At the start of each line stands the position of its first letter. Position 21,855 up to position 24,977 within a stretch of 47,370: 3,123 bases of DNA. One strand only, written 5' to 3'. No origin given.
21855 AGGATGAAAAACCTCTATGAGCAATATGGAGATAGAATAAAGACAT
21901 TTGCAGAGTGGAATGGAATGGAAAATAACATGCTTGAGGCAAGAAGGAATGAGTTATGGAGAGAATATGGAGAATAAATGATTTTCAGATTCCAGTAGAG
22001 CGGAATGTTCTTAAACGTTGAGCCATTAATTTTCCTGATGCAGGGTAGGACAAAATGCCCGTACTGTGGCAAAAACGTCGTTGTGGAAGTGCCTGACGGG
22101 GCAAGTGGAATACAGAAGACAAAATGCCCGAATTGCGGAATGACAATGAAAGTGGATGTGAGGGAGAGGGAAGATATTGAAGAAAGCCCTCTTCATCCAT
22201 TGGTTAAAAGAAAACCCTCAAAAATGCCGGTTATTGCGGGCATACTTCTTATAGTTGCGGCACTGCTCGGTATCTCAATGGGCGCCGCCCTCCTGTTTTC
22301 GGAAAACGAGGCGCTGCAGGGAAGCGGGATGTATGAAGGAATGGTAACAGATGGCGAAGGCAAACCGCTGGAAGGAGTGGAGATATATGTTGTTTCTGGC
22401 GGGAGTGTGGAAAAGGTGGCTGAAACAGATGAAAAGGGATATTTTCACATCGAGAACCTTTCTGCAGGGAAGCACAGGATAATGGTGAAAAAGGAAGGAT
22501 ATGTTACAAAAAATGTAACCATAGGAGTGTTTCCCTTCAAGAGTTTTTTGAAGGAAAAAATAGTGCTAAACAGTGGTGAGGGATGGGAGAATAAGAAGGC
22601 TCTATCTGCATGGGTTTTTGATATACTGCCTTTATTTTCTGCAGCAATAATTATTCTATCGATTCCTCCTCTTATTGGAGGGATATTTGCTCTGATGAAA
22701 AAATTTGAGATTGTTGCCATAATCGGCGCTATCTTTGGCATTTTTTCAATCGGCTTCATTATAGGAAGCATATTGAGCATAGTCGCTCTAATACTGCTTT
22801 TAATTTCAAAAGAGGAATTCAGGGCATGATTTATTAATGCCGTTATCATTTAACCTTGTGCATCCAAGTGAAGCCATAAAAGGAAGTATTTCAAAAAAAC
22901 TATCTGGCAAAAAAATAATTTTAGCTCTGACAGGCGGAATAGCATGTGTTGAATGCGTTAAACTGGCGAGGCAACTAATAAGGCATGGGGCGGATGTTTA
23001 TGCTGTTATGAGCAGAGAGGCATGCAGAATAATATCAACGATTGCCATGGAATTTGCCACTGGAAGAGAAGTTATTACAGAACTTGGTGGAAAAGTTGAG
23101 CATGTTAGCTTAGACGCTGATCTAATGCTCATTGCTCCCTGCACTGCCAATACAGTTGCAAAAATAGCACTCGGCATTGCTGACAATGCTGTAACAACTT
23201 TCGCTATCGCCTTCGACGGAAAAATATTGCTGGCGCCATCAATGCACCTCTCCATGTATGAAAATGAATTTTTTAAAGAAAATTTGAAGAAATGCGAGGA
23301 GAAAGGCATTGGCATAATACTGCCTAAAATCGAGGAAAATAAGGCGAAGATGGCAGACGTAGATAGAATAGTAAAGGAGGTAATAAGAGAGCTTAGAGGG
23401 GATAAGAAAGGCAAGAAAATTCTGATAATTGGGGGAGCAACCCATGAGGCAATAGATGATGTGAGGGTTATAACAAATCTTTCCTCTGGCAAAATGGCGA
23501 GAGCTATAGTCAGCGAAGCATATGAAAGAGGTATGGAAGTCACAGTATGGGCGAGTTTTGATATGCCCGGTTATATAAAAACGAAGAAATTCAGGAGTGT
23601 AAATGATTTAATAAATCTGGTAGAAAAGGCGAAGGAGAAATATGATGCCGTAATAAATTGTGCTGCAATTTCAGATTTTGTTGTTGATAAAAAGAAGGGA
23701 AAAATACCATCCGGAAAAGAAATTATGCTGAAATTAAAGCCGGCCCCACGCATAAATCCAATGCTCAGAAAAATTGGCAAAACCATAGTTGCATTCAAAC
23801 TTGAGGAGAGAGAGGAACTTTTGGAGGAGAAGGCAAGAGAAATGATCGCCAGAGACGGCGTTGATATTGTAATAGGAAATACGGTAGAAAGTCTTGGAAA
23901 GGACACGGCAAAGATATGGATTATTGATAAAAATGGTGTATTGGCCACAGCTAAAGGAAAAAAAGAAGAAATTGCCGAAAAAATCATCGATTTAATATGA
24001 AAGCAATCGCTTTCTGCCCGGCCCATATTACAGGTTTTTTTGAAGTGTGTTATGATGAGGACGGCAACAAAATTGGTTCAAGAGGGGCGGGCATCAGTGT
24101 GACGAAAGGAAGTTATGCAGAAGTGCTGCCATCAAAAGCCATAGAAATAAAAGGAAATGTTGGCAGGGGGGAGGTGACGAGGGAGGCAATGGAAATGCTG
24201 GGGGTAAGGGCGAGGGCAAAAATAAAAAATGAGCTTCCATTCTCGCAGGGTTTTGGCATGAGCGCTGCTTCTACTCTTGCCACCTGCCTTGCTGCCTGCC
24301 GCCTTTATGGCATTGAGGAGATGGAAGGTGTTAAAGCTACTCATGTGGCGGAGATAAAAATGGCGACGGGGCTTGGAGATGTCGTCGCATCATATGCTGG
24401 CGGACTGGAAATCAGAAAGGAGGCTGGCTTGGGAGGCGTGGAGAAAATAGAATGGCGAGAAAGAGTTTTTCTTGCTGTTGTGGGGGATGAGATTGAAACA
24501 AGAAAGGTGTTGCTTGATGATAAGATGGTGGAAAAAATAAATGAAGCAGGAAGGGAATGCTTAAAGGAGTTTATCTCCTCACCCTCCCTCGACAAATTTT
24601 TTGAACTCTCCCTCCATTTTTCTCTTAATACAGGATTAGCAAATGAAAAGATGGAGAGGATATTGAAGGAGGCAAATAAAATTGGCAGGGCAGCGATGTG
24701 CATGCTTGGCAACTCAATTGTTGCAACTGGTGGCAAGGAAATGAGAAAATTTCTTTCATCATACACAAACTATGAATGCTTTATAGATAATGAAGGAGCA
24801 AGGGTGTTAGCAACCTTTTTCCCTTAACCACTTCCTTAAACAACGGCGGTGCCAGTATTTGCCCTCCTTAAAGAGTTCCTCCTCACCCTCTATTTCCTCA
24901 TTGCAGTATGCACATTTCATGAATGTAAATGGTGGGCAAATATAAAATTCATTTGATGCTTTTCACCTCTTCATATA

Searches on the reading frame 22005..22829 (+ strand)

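Call 80: search_protein_families(library=pfam, proteins=[window:22005-22829:+], max_evalue=0.000001)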
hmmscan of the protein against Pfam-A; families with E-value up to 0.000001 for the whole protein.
window:22005-22829:+ (274 aa): 2 families
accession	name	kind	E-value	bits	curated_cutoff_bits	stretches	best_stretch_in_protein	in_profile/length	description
PF13620.12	CarboxypepD_reg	-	9.2e-12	45.6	32.3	1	112-172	4-65/82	Carboxypeptidase regulatory-like domain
PF13715.12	CarbopepD_reg_2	-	1.1e-09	38.6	32.2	1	111-174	2-63/88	CarboxypepD_reg-like domain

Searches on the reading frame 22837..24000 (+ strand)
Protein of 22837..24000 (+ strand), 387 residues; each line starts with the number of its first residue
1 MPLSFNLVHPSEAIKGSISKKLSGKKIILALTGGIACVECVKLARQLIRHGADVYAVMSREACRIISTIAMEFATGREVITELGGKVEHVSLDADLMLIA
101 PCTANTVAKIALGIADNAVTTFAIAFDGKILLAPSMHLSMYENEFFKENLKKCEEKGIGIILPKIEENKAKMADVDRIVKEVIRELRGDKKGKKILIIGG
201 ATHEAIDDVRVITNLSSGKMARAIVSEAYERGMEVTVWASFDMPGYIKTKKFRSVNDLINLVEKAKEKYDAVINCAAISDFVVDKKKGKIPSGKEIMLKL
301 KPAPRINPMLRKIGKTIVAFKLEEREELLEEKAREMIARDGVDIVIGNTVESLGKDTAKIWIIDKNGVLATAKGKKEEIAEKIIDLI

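Call 80: search_protein_families(library=pfam, proteins=[window:22837-24000:+], max_evalue=0.000001)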
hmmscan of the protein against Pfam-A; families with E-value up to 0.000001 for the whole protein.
window:22837-24000:+ (387 aa): 2 families
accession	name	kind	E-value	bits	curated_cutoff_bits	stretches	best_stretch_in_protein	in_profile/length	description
PF04127.22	DFP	-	9.2e-37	127.1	22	1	191-363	2-186/186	DNA/pantothenate metabolism flavoprotein C-terminal domain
PF02441.25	Flavoprotein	-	2.7e-28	99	22.7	1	25-185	1-161/162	Flavoprotein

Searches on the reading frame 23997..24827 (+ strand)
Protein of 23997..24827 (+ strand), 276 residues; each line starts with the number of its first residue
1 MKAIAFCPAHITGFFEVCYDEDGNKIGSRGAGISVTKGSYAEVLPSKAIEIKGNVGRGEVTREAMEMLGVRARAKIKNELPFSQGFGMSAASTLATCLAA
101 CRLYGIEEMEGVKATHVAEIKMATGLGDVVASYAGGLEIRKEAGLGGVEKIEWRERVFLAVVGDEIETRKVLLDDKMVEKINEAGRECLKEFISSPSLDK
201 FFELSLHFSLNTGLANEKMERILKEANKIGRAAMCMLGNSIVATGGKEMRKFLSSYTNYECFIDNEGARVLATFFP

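Call 80: search_protein_families(library=pfam, proteins=[window:23997-24827:+], max_evalue=0.000001)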
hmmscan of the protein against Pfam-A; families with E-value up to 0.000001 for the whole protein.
window:23997-24827:+ (276 aa): 1 family
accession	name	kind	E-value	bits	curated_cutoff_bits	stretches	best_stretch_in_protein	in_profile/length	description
PF00288.32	GHMP_kinases_N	-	1.6e-09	38.3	22.3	1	66-136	12-87/87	GHMP kinases N terminal domain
